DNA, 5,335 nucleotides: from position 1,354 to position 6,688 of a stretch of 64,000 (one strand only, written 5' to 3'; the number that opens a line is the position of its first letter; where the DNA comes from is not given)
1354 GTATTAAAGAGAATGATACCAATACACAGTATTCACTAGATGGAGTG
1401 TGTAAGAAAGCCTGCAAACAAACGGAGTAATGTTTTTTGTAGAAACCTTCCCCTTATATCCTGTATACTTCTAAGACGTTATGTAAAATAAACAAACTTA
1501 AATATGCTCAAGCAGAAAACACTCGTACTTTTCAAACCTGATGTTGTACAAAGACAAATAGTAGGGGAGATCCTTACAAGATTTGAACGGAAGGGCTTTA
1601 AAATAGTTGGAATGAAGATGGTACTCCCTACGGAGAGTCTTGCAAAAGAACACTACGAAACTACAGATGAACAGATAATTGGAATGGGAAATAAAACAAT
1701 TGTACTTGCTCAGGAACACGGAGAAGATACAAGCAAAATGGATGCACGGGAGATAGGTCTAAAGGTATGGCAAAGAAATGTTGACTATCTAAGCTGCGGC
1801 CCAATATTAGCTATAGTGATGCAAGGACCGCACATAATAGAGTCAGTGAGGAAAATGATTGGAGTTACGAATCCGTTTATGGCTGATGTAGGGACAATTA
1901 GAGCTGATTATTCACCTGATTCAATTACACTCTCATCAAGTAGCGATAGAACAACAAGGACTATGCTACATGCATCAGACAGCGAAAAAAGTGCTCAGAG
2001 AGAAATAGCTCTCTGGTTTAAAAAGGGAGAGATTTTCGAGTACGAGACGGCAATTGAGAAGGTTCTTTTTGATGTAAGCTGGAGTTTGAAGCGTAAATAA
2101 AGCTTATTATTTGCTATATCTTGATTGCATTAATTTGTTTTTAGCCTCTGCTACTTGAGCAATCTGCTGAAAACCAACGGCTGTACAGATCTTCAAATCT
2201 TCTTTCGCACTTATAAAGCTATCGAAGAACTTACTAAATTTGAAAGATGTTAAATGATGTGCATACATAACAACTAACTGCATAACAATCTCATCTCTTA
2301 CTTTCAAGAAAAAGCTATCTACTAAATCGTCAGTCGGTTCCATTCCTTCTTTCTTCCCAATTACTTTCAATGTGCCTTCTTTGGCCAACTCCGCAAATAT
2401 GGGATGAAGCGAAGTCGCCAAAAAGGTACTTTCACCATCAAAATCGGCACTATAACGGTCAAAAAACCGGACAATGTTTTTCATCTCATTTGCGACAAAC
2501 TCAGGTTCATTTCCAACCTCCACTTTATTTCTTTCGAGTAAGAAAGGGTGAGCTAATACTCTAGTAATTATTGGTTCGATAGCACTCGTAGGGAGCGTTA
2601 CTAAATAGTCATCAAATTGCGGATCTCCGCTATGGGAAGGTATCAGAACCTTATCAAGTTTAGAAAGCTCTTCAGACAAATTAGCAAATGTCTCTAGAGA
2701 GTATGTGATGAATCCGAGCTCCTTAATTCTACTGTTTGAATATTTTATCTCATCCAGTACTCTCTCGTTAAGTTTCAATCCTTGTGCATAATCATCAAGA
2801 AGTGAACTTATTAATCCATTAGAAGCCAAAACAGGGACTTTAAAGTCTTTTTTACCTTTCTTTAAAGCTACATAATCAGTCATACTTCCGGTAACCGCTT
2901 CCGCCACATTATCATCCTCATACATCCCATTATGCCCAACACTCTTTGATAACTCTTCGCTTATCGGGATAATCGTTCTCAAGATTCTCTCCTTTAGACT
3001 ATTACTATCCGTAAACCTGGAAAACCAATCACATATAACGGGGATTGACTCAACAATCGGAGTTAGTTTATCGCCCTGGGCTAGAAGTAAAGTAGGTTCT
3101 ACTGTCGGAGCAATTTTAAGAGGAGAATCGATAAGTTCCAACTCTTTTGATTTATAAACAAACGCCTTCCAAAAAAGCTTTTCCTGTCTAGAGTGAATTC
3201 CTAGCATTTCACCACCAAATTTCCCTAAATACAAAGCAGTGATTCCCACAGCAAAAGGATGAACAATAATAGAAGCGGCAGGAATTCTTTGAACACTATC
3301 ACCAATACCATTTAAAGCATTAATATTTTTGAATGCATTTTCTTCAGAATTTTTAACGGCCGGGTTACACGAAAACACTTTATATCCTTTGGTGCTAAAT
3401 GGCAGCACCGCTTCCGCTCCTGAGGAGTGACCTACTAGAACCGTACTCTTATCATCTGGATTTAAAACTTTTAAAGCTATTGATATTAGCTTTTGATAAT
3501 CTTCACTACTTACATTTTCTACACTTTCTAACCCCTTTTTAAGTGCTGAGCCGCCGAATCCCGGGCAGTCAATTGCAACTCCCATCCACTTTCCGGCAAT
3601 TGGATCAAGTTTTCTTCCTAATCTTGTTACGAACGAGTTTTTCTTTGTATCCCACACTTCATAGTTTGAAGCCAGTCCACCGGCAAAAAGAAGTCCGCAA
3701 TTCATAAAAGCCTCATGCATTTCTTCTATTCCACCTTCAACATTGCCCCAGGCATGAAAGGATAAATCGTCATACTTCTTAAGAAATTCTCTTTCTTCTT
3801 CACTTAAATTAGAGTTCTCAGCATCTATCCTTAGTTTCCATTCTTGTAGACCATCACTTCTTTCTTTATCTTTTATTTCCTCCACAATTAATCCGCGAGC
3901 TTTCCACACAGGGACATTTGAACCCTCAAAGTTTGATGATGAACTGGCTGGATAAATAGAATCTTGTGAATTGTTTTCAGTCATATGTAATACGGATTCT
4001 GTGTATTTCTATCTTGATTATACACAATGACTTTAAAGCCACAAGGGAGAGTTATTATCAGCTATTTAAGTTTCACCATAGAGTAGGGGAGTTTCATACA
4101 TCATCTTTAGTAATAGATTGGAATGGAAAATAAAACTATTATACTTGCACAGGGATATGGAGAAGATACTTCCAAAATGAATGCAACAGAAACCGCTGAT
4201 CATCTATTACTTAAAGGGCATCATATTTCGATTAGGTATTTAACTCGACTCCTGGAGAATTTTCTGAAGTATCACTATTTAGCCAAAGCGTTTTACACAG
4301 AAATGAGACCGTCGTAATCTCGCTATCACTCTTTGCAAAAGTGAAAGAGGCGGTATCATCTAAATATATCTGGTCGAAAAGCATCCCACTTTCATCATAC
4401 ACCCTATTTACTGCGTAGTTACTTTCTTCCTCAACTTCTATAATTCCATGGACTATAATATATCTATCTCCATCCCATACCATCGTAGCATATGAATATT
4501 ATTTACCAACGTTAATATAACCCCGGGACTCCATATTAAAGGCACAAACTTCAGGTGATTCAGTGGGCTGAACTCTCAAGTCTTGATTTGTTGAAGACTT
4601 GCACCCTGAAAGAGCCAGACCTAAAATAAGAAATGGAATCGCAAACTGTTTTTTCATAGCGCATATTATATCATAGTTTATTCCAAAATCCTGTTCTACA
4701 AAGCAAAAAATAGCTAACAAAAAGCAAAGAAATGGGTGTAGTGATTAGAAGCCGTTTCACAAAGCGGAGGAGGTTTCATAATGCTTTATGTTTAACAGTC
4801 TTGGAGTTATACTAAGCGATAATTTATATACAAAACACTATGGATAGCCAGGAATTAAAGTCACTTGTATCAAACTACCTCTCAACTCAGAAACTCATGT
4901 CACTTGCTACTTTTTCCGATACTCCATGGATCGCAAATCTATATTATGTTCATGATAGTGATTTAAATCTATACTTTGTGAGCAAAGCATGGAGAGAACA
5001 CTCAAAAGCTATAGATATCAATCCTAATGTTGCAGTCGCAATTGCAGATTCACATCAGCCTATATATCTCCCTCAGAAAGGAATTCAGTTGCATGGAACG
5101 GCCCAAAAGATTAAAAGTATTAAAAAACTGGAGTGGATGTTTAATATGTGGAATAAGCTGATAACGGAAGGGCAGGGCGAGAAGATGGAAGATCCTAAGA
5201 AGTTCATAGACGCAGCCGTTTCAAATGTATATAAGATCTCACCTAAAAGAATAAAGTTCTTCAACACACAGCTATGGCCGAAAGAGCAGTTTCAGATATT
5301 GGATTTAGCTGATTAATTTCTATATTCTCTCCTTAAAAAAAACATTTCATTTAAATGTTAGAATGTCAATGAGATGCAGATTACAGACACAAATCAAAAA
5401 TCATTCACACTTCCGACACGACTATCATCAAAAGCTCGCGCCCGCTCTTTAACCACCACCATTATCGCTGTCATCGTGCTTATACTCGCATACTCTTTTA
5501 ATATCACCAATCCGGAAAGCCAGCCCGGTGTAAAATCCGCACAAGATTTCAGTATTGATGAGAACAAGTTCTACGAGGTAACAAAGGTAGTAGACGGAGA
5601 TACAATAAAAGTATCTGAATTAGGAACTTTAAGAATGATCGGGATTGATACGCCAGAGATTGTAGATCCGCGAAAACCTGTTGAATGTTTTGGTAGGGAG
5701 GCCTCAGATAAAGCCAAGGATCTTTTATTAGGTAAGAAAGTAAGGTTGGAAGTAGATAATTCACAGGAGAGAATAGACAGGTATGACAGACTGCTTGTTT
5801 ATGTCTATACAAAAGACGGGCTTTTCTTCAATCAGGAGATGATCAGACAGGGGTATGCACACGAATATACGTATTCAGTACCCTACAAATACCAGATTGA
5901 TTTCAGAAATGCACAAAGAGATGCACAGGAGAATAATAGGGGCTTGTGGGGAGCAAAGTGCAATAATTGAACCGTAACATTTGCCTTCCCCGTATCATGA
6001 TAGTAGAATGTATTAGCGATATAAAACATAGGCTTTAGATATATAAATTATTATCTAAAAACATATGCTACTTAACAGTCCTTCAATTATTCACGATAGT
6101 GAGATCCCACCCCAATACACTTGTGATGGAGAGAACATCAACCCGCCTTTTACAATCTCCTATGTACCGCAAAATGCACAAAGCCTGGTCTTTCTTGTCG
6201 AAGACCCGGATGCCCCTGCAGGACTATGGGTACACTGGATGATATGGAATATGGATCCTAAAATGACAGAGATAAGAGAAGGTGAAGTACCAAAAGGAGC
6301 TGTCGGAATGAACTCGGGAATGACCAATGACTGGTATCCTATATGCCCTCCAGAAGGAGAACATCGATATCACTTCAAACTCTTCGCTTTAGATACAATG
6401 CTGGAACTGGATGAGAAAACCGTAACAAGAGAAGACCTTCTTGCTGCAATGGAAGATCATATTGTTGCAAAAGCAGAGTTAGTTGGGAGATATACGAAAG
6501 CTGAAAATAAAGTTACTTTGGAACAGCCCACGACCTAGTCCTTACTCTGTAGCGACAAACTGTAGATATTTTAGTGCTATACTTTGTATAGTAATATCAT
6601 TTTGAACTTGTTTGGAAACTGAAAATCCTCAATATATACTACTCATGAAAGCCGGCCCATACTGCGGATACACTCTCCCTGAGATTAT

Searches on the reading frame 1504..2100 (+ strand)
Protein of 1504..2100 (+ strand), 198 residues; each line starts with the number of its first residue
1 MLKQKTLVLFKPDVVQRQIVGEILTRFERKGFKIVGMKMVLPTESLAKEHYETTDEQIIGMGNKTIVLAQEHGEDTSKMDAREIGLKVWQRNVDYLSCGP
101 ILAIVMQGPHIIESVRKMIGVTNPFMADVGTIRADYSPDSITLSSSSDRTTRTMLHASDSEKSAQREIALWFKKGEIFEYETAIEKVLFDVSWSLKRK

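Call 68: search_protein_families(library=pfam, proteins=[window:1504-2100:+], max_evalue=0.001)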
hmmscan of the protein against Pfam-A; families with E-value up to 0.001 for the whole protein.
window:1504-2100:+ (198 aa): 1 family
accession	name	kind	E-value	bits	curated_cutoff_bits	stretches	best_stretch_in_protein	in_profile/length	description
PF00334.24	NDK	-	1.8e-39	135.1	27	2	83-177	51-135/135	Nucleoside diphosphate kinase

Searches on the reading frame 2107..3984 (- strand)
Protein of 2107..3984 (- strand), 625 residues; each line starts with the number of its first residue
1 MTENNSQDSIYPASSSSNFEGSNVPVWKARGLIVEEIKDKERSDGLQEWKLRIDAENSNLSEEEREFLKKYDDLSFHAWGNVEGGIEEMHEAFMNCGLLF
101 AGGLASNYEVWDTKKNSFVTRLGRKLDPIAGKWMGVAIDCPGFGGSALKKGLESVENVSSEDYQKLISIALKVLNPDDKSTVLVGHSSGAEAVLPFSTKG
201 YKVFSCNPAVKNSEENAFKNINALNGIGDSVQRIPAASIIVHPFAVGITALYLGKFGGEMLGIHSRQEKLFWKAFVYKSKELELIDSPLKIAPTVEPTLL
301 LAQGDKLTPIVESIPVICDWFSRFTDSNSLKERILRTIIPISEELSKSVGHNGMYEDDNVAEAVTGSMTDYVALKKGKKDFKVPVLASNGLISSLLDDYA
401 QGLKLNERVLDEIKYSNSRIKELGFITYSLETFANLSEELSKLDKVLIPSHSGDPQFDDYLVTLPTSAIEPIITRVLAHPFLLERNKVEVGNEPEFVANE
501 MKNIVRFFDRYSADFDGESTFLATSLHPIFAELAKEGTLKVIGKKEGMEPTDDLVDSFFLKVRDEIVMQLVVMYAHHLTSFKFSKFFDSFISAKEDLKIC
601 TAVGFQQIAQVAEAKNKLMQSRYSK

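Call 68: search_protein_families(library=pfam, proteins=[window:2107-3984:-], max_evalue=0.001)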
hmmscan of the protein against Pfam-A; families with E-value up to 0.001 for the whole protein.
window:2107-3984:- (625 aa): 1 family
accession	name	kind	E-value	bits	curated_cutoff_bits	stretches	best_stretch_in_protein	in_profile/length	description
PF12697.13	Abhydrolase_6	-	0.00087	20.5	26.3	0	99-194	2-81/217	Alpha/beta hydrolase family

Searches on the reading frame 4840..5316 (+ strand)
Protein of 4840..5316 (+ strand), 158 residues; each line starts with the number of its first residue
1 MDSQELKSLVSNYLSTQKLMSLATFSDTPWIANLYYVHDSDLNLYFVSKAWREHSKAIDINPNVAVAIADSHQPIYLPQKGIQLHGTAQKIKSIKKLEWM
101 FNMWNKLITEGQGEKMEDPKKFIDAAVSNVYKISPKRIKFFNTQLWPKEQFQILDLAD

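Call 72: search_protein_families(library=pfam, proteins=[window:4840-5316:+], max_evalue=0.00001)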
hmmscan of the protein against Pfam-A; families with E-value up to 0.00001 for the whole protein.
window:4840-5316:+ (158 aa): 1 family
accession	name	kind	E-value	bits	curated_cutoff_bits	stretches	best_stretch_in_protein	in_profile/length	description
PF01243.27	PNPOx_N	-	3.7e-08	34.2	28.1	1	13-132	8-118/120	Pyridoxamine 5'-phosphate oxidase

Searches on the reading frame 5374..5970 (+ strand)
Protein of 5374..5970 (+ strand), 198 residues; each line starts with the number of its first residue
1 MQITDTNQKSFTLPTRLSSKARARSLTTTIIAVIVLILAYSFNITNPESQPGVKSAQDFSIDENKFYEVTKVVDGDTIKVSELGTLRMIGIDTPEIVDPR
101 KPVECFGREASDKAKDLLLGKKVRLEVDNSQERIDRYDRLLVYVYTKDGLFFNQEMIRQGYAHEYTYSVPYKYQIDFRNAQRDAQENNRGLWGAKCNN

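Call 72: search_protein_families(library=pfam, proteins=[window:5374-5970:+], max_evalue=0.00001)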
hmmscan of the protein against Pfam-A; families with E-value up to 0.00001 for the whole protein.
window:5374-5970:+ (198 aa): 1 family
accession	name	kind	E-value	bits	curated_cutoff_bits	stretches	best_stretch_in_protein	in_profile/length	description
PF00565.23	SNase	-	8e-26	91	21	1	85-192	1-105/107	Staphylococcal nuclease homologue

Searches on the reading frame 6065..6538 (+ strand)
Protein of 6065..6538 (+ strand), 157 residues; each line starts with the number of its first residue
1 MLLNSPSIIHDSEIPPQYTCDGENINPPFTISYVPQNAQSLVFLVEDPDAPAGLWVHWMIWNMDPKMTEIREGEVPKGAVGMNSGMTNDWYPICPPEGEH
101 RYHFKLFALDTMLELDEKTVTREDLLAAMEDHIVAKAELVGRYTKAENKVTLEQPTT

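Call 72: search_protein_families(library=pfam, proteins=[window:6065-6538:+], max_evalue=0.00001)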
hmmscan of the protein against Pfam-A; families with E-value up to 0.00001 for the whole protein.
window:6065-6538:+ (157 aa): 1 family
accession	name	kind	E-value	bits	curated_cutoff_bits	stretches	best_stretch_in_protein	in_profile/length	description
PF01161.25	PBP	-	1.3e-36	126.4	24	1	13-143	1-135/135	Phosphatidylethanolamine-binding protein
